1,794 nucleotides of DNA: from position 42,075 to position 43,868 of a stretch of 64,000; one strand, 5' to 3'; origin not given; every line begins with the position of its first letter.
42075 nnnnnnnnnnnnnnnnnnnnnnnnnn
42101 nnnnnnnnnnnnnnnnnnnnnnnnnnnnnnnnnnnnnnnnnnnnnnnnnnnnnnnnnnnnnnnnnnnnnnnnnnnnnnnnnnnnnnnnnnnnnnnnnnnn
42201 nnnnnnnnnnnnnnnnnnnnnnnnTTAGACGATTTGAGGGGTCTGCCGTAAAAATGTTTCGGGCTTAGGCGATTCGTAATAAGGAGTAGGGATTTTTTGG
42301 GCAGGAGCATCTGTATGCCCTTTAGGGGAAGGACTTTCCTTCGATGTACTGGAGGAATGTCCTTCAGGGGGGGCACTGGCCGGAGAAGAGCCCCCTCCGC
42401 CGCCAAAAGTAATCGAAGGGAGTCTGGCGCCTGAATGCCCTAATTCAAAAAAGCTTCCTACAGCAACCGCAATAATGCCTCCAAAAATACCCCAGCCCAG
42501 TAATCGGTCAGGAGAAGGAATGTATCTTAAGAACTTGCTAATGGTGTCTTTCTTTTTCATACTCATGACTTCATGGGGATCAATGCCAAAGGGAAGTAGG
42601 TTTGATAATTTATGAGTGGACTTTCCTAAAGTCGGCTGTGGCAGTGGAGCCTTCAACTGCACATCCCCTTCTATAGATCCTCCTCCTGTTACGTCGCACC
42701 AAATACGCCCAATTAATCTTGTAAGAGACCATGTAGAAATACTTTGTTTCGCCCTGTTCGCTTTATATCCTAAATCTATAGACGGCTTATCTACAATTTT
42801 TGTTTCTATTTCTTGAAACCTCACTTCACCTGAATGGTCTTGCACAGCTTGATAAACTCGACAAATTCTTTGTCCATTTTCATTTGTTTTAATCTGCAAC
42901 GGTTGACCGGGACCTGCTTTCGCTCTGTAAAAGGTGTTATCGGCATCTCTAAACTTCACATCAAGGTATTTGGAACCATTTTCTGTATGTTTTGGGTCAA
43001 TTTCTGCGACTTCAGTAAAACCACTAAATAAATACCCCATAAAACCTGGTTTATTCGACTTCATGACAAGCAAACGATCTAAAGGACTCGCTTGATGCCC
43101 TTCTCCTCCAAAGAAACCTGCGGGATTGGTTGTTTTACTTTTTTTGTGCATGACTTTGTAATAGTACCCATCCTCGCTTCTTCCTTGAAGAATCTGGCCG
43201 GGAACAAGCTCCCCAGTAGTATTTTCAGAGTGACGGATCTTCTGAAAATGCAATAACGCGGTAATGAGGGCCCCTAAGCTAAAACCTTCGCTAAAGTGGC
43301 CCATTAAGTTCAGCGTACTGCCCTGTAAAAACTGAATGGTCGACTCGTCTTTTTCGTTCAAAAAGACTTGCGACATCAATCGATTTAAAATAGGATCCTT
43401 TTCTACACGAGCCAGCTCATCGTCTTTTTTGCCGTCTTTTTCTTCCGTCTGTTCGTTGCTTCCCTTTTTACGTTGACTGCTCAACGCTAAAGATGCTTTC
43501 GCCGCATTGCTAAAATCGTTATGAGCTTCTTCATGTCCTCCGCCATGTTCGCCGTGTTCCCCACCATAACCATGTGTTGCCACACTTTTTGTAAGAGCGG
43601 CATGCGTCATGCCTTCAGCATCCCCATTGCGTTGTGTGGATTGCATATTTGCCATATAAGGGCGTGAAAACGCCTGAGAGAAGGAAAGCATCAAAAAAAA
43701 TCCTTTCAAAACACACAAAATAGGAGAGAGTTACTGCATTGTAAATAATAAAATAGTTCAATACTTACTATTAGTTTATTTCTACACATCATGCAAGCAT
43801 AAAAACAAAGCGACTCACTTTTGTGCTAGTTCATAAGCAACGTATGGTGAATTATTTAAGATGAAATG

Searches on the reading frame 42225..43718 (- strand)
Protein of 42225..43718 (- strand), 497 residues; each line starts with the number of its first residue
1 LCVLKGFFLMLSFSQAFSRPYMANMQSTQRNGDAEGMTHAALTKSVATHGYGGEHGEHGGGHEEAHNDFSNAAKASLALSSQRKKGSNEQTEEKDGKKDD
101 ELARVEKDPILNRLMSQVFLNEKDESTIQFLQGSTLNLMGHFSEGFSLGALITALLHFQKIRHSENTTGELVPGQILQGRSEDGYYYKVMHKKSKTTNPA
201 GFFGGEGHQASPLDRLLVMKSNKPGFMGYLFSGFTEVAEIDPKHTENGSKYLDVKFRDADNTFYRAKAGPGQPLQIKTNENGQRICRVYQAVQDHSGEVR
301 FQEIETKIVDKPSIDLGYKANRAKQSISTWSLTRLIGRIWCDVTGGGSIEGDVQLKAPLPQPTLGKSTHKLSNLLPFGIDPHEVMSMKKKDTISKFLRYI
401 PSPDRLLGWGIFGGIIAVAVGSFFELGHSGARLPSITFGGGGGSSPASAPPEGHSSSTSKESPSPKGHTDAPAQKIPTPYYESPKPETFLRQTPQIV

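Call 3: search_protein_families(library=pfam, proteins=[window:42225-43718:-], max_evalue=1)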
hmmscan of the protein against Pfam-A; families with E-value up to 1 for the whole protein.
window:42225-43718:- (497 aa): 1 family
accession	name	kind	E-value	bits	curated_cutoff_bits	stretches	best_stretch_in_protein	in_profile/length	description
PF07574.19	SMC_Nse1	-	0.21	11.9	23.3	1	78-128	128-184/194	Nse1 non-SMC component of SMC5-6 complex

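Call 4: search_protein_families(library=ncbifam, proteins=[window:42225-43718:-], max_evalue=1)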
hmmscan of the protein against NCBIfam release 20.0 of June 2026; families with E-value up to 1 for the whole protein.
window:42225-43718:- (497 aa): 0 families

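Call 6: find_homologous_proteins(query=window:42225-43718:-, max_evalue=0.001)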
Query window:42225-43718:- (497 aa): 14 proteins with E <= 0.001 among 8000 candidates.
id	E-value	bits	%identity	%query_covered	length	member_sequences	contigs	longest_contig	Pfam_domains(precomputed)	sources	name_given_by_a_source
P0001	0.0e+0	1114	100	98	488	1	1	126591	-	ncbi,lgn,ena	-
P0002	7.9e-254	861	83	92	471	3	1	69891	-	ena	-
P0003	1.5e-207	709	69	94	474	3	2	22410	-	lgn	-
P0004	2.8e-187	642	65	90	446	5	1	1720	-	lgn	-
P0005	2.0e-134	467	53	95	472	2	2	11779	-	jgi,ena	jgi:hypothetical protein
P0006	3.2e-128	447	51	92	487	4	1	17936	-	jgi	jgi:hypothetical protein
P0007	1.6e-126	441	51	95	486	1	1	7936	-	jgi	jgi:hypothetical protein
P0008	7.3e-122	426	48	98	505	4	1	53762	-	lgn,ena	-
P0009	1.2e-121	425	47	98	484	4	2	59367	-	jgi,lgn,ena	jgi:hypothetical protein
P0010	1.6e-111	392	48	90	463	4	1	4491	-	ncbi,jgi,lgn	jgi:hypothetical protein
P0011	2.1e-101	358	46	90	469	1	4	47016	-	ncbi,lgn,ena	-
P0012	1.3e-87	313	42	85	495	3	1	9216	-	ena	-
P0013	1.5e-66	244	34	87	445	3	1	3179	-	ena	-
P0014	3.9e-59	219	34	92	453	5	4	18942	-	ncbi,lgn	-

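Call 10: find_encoding_contigs(protein=P0001, flank=6000, max_places=3)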
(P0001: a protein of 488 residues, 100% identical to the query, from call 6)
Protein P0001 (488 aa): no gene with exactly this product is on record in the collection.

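Call 11: find_related_loci(query=A1, collection=genome_contigs, flank=8000)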
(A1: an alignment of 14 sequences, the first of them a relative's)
Query A1 (488 aa) in genome_contigs; peptide patterns used: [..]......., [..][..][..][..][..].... (x = any residue, [..] = any of these).
60 stretches matched a pattern; 8 encode a relative of the query (tblastn E <= 1e-3); 8 distinct loci.
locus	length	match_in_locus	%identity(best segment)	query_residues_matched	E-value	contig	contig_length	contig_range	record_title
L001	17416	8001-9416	69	1-469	0e+0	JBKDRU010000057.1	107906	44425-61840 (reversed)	MAG: Vampirovibrionales bacterium isolate samp_2158_concoct_272 samp_2158_1140790, whole genome shotgun sequence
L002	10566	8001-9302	64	2-434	9e-175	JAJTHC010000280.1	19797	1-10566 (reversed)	MAG: Vampirovibrionales bacterium isolate CoA8N_M69.1 k141_793457, whole genome shotgun sequence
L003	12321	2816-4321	47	3-488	5e-120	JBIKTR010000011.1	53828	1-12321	MAG: Vampirovibrionales bacterium isolate ME2015-07-30_3300044647_group6_bin122 Rohwer_bin1410_scaffold_164_c1, whole ge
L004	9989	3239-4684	45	2-460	5e-102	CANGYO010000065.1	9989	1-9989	MAG: Vampirovibrionales bacterium isolate RE-15aug16-9 genome assembly, contig: RE-15aug16-C11247, whole genome shotgun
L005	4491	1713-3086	49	2-445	1e-99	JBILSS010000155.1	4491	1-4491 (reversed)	MAG: Vampirovibrionales bacterium isolate ME2018-07-03_3300044637_group8_bin134 Rohwer_bin1413_scaffold_22764_c1, whole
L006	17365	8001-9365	84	4-457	0e+0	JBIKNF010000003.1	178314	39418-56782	MAG: Vampirovibrionales bacterium isolate ME2014-09-21_3300035681_group5_bin84 Rohwer_bin1408_scaffold_20_c2, whole geno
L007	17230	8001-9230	35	33-429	7e-62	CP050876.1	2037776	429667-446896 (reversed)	MAG: Vampirovibrio sp. isolate OL03a chromosome, complete genome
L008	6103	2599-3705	37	96-456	2e-61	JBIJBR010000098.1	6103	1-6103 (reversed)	MAG: Vampirovibrionales bacterium isolate ME2006-08-10D11_3300044971_group2_bin133 Rohwer_bin1407_scaffold_17046_c1, who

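Call 12: find_encoding_contigs(protein=P0009, flank=8000, max_places=3)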
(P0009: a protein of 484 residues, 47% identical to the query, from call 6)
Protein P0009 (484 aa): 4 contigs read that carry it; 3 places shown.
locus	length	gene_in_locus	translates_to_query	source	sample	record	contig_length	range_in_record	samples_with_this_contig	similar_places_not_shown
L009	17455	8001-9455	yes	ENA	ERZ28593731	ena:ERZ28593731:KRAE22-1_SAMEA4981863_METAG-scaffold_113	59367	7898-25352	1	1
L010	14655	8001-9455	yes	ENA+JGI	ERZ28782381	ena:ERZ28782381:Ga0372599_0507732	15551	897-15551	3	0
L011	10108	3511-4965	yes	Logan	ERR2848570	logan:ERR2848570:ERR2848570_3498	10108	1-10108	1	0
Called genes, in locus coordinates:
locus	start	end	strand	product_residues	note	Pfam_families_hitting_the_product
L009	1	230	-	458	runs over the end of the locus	PF00675:Peptidase_M16 (weak), PF05193:Peptidase_M16_C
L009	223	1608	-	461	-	PF00675:Peptidase_M16, PF05193:Peptidase_M16_C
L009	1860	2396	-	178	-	PF00132:Hexapep (faint), PF25084:LbH_EIF2B (faint)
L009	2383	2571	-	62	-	-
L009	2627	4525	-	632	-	PF13230:GATase_4 (weak), PF13522:GATase_6, PF13537:GATase_7, PF01380:SIS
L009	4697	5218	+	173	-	PF00578:AhpC-TSA, PF08534:Redoxin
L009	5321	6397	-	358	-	PF00248:Aldo_ket_red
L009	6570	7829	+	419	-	PF13424:TPR_12 (faint), PF13428:TPR_14 (faint), PF07719:TPR_2 (faint), PF13414:TPR_11 (faint), PF13431:TPR_17 (faint), PF14559:TPR_19 (faint), PF00515:TPR_1 (faint), PF13181:TPR_8 (faint), +1 more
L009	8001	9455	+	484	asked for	-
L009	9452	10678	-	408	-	PF02441:Flavoprotein, PF04127:DFP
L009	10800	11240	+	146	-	-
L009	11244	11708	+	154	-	PF00383:dCMP_cyt_deam_1, PF14437:MafB19-deam, PF14439:Bd3614-deam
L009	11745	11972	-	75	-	-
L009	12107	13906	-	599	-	-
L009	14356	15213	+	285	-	PF00669:Flagellin_N, PF00700:Flagellin_C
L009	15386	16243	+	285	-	PF00669:Flagellin_N, PF00700:Flagellin_C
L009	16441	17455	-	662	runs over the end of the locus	PF13428:TPR_14 (faint), PF13432:TPR_16 (faint), PF14559:TPR_19 (faint), PF23914:TPR_CcmH_CycH (faint), PF07719:TPR_2 (faint), PF13431:TPR_17 (faint)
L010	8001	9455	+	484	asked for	-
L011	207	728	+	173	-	PF00578:AhpC-TSA, PF08534:Redoxin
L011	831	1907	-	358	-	PF00248:Aldo_ket_red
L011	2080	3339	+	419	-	PF13424:TPR_12 (faint), PF13428:TPR_14 (faint), PF07719:TPR_2 (faint), PF13414:TPR_11 (faint), PF13431:TPR_17 (faint), PF14559:TPR_19 (faint), PF00515:TPR_1 (faint), PF13181:TPR_8 (faint), +1 more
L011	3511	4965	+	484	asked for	-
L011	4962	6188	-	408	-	PF02441:Flavoprotein, PF04127:DFP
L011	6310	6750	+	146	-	-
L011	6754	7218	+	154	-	PF00383:dCMP_cyt_deam_1, PF14437:MafB19-deam, PF14439:Bd3614-deam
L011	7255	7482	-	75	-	-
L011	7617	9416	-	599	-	-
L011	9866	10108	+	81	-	?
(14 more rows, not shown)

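Call 23: predict_structure(alignment_id=A1)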
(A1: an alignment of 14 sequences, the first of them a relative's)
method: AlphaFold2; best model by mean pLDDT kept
length: 488 residues; sequences in the alignment: 14
mean_pLDDT: 34.1   pTM: 0.23
mean pLDDT of the five models: 34.1, 33.0, 32.4, 32.3, 30.2
residues with pLDDT >= 90: 0; 70-90: 0; 50-70: 15; < 50: 473
segments of 3 or more residues with pLDDT < 50: 1-178, 180-206, 214-224, 228-455, 457-467, 471-476, 478-484, 486-488
pLDDT, mean of each block of 10 residues (from residue 1): 29 29 27 27 27 31 34 34 29 35 37 36 29 30 34 33 31 41 42 33 46 46 49 38 38 30 38 43 34 43 33 35 34 26 26 27 29 32 36 33 35 38 32 30 30 33 37 36 38
secondary structure, 60 per line:
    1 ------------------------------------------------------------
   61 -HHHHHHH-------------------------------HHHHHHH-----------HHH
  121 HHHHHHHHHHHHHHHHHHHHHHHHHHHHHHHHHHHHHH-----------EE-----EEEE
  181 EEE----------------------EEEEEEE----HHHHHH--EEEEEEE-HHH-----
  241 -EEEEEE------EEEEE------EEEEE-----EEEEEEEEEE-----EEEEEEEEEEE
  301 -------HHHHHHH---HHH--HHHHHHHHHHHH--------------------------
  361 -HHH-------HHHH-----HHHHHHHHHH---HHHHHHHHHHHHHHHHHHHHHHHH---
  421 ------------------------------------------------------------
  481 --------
elements in order: H62-68 H100-106 H118-158 E177-183 E206-212 H217-222 E225-231 E242-247 E254-258 E265-269 E275-284 E290-300 H308-314 H323-334 H372-375 H381-390 H394-417

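Call 25: search_solved_structures(query=A1, max_evalue=10, show_alignments=2)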
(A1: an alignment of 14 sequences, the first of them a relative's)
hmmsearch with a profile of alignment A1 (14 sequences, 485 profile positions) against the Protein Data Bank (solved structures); distinct sequences matched with E-value up to 10: 4.
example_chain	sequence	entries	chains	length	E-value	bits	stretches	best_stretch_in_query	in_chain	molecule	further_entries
5xg5_A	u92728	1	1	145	0.00061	21.9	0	177-217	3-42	MITSUBA-1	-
7kek_G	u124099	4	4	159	0.18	13.8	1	260-364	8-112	Dynein light chain roadblock LC7B | Dynein light chain roadblock-type 2 protein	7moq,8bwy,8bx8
7k5b_G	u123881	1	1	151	0.19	13.7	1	263-364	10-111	Dynein light chain roadblock-type 2 protein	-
7ru9_A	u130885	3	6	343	1.5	10.8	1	345-409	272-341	ATPase GET3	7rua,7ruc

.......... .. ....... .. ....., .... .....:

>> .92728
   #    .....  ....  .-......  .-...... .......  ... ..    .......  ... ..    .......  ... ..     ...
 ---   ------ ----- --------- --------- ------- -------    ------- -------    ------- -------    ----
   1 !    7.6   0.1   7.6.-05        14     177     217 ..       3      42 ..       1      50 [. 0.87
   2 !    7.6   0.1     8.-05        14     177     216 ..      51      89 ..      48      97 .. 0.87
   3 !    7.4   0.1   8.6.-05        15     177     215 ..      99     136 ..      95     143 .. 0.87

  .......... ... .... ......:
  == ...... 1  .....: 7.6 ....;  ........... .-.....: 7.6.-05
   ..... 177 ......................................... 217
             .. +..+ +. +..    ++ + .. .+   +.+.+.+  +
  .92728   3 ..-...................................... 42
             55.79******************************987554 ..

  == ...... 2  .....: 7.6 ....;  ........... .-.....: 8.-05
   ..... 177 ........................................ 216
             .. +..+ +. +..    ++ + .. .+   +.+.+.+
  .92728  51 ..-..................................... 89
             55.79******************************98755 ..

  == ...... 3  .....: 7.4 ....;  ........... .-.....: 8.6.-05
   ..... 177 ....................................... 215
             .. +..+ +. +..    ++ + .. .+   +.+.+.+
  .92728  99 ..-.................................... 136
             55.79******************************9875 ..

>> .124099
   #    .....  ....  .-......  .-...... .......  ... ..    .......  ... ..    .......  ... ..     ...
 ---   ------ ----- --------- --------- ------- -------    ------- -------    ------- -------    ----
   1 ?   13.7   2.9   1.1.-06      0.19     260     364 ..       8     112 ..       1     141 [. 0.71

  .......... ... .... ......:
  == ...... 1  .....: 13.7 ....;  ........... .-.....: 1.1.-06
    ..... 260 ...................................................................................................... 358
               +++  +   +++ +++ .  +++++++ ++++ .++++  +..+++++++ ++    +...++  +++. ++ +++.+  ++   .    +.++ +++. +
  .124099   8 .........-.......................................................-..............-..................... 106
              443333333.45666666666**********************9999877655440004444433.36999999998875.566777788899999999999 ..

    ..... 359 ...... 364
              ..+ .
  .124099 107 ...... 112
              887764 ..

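Call 26: search_protein_families(library=padloc, proteins=[window:42225-43691:-], max_evalue=1)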
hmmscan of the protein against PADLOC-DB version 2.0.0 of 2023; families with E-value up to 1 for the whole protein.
window:42225-43691:- (488 aa): 0 families

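Call 27: search_protein_families(library=phrogs, proteins=[window:42225-43691:-], max_evalue=1)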
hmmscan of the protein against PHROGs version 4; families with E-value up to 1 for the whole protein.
window:42225-43691:- (488 aa): 0 families

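Call 33: search_protein_families(library=pfam, proteins=[L007:6530-7774:+, L007:5875-6399:+, L007:3919-5763:+, L007:1399-3894:+, L007:9343-9741:-, L007:9765-10205:-, L007:10306-10980:-, L007:10938-11936:-], max_evalue=0.001)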
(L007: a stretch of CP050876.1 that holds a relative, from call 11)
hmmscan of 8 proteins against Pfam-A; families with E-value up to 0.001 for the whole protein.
L007:6530-7774:+ (414 aa): 2 families
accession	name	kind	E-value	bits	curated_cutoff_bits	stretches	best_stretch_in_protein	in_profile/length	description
PF00691.25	OmpA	-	9.4e-19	68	27.2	1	187-287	1-98/98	OmpA family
PF13677.11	MotB_plug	-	7.2e-13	48.3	24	1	15-68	4-58/58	Membrane MotB of proton-channel complex MotA/MotB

L007:5875-6399:+ (174 aa): 2 families
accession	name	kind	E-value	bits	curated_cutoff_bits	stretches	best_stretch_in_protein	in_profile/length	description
PF08534.16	Redoxin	-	1.5e-31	109.7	26.6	1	22-161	1-148/148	Redoxin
PF00578.27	AhpC-TSA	-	1.1e-25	90.3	26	1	23-144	1-123/124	AhpC/TSA family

L007:3919-5763:+ (614 aa): 4 families
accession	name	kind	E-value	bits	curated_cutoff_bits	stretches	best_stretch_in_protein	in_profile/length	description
PF00557.29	Peptidase_M24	-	1.4e-46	159.4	23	1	318-530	2-206/208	Metallopeptidase family M24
PF16189.11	Creatinase_N_2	-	8.3e-33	114.1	29.7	1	162-315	10-161/161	Creatinase/Prolidase N-terminal domain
PF16188.10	Peptidase_M24_C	-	3.8e-15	56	28.9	1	547-607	2-61/63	C-terminal region of peptidase_M24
PF01321.24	Creatinase_N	-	2.2e-13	51.3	22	1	6-128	1-110/128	Creatinase/Prolidase N-terminal domain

L007:1399-3894:+ (831 aa): 5 families
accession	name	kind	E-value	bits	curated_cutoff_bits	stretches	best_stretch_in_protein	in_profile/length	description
PF03483.22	B3_4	-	4.5e-64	215.7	29.3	1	231-404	2-174/174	B3/4 domain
PF17759.6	tRNA_synthFbeta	-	3.5e-45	154.6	22.4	1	493-711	1-213/214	Phenylalanyl tRNA synthetase beta chain CLM domain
PF03147.19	FDX-ACB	-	9.4e-25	87.3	31.1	1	738-831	1-94/94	Ferredoxin-fold anticodon binding domain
PF03484.21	B5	-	1.5e-20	73.5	28.6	1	423-490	1-67/67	tRNA synthetase B5 domain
PF01588.26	tRNA_bind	-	2.5e-14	53.6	27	1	47-132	1-76/96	Putative tRNA binding domain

L007:9343-9741:- (132 aa): 0 families

L007:9765-10205:- (146 aa): 1 family
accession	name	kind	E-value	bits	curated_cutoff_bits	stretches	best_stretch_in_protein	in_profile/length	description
PF02561.19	FliS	-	2.5e-39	134.5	26.7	1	19-131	2-114/115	Flagellar protein FliS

L007:10306-10980:- (224 aa): 1 family
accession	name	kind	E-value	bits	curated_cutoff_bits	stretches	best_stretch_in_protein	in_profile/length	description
PF01725.21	Ham1p_like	-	8.6e-38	130.5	22.5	1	14-217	1-185/186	Ham1 family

L007:10938-11936:- (332 aa): 1 family
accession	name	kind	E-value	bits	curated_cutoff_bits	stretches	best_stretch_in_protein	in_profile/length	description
PF13489.12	Methyltransf_23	-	0.00059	20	27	0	127-285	13-124/164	Methyltransferase domain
